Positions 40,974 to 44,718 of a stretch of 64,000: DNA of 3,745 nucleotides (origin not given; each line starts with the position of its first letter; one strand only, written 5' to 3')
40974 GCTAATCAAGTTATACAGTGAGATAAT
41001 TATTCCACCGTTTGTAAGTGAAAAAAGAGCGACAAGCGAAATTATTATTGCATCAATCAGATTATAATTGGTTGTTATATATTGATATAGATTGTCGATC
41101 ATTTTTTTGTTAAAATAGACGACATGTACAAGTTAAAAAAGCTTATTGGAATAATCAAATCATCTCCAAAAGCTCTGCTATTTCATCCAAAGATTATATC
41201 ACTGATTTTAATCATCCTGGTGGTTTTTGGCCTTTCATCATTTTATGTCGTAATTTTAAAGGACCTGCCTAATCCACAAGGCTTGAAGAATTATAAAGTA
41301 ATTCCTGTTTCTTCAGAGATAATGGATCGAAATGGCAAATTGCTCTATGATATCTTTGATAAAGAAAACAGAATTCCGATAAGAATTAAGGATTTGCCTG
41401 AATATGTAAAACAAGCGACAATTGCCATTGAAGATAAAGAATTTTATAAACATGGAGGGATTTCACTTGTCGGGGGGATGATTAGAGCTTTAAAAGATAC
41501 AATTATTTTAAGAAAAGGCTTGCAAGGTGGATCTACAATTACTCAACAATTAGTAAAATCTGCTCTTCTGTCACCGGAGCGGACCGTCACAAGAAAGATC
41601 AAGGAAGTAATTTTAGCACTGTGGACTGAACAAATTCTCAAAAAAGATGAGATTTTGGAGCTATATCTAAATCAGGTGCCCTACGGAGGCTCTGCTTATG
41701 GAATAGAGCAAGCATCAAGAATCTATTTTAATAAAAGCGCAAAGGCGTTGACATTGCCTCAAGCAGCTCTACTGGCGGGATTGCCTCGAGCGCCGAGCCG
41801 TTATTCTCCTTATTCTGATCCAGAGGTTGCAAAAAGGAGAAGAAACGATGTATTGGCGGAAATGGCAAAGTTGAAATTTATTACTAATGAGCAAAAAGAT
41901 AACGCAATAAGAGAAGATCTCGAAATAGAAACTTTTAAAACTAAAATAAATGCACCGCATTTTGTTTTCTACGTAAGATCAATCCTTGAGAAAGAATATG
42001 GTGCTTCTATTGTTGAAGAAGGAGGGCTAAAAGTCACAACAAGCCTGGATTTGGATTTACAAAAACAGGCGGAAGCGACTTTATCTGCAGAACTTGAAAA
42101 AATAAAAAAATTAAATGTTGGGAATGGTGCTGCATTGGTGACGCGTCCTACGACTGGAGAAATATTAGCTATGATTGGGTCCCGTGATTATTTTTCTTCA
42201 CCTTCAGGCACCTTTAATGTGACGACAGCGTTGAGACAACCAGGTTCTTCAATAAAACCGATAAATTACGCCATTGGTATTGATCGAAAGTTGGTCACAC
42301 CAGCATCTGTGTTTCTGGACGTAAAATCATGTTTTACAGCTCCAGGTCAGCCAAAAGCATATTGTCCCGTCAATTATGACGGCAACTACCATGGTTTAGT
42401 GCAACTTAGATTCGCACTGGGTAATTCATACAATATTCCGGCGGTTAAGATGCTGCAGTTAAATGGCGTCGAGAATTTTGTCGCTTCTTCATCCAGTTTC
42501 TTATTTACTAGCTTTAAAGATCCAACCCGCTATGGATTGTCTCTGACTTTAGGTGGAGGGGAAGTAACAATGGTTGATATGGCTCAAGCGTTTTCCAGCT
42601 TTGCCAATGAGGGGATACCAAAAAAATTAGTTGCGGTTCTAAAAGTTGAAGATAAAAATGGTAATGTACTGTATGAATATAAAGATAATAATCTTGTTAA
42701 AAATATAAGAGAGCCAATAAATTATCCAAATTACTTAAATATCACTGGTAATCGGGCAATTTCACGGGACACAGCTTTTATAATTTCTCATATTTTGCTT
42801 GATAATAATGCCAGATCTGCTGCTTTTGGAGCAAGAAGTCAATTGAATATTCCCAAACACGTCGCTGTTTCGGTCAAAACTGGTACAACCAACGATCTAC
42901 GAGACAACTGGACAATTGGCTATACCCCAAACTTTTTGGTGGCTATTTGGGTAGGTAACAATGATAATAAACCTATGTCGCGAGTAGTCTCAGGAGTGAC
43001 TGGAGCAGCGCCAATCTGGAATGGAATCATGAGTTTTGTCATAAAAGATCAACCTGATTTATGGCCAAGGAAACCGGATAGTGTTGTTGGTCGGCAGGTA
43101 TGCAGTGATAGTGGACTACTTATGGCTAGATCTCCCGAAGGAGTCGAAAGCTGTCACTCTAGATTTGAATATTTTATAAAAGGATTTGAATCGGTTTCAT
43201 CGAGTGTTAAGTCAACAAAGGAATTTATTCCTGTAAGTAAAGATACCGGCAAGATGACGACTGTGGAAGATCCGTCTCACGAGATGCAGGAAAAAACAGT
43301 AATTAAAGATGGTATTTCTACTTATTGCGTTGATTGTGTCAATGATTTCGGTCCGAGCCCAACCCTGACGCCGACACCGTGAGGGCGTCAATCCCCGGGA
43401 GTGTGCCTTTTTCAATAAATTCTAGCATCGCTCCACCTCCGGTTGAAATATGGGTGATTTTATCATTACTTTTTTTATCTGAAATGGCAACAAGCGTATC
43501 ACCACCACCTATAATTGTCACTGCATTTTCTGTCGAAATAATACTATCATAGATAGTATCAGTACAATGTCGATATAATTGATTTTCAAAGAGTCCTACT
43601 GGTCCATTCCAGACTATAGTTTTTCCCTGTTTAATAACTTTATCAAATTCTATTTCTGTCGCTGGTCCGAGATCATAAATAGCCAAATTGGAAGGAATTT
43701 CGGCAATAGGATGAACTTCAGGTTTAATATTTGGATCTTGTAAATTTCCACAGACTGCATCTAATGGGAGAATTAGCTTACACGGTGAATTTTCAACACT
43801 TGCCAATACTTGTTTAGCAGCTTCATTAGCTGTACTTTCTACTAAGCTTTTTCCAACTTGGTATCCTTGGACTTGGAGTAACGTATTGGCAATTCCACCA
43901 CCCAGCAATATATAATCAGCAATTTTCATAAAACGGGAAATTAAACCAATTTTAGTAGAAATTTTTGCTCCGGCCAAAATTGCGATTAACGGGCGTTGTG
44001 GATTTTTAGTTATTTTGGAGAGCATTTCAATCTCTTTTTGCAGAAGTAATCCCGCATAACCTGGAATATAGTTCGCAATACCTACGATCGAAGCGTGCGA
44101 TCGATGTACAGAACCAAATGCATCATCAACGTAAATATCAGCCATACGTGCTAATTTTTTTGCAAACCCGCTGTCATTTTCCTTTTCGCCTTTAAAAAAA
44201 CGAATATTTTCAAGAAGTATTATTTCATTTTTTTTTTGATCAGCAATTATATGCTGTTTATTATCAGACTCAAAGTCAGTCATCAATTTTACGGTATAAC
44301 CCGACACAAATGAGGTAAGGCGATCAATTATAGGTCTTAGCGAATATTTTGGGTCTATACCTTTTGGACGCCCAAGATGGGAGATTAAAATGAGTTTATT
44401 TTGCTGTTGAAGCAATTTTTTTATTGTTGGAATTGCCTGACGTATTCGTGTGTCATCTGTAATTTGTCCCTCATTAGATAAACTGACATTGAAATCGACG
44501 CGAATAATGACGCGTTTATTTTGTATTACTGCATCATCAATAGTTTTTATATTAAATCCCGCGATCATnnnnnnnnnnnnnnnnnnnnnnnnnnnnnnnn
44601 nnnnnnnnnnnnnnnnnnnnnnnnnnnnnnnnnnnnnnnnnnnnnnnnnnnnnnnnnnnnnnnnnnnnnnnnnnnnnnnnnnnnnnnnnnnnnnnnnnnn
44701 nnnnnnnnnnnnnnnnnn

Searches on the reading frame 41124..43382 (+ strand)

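Call 79: search_protein_families(library=pfam, proteins=[window:41124-43382:+], max_evalue=0.01)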
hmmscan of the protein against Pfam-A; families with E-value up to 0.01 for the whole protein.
window:41124-43382:+ (752 aa): 2 families
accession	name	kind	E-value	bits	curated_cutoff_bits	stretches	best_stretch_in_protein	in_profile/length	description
PF00912.28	Transgly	-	1.2e-61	207.7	27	1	71-247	2-177/178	Transglycosylase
PF00905.27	Transpeptidase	-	1.4e-15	57.8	22.1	1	335-614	1-282/299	Penicillin binding protein transpeptidase domain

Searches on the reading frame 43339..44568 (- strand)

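Call 79: search_protein_families(library=pfam, proteins=[window:43339-44568:-], max_evalue=0.01)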
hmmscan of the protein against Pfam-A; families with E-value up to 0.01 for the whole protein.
window:43339-44568:- (409 aa): 1 family
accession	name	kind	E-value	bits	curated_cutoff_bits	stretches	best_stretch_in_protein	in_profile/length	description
PF00162.24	PGK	-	3.7e-133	444.6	27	1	10-386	1-377/379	Phosphoglycerate kinase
